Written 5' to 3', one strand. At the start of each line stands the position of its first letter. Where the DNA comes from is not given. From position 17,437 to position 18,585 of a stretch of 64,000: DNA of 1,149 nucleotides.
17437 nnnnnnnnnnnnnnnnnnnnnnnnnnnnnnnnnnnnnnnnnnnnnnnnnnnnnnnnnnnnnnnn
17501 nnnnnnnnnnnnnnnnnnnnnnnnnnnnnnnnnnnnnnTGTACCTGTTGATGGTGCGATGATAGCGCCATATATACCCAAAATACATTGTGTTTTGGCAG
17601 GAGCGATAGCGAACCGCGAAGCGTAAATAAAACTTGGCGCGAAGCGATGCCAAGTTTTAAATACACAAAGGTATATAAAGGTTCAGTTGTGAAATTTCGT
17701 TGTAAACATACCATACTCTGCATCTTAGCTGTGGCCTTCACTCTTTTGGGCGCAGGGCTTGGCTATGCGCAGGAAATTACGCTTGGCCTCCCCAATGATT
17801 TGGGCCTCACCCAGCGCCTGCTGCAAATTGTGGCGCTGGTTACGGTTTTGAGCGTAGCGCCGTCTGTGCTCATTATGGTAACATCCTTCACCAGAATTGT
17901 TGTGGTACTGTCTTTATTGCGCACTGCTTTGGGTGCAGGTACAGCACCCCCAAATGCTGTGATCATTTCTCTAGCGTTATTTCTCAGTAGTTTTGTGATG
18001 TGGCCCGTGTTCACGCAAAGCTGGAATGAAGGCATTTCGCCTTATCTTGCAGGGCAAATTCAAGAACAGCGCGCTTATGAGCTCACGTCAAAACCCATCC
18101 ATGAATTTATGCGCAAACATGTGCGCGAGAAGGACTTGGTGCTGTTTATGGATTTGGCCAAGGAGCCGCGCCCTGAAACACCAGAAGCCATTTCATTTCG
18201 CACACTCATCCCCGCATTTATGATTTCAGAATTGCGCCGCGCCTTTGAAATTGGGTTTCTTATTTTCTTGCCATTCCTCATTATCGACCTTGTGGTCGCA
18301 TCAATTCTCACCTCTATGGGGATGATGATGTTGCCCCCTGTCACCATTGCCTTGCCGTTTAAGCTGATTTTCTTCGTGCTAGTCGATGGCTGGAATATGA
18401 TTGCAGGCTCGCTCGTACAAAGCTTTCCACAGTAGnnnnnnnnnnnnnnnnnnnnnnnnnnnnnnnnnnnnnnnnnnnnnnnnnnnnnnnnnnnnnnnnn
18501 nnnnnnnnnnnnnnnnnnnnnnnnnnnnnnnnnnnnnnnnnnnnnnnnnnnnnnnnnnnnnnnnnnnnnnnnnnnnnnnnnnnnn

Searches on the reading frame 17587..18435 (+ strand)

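Call 23: search_protein_families(library=pfam, proteins=[window:17587-18435:+], max_evalue=0.01)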
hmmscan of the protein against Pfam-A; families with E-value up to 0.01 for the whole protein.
window:17587-18435:+ (282 aa): 1 family
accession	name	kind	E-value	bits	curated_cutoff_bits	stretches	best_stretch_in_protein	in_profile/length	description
PF00813.25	FliP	-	1.3e-79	267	26.9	1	84-276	1-191/191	FliP family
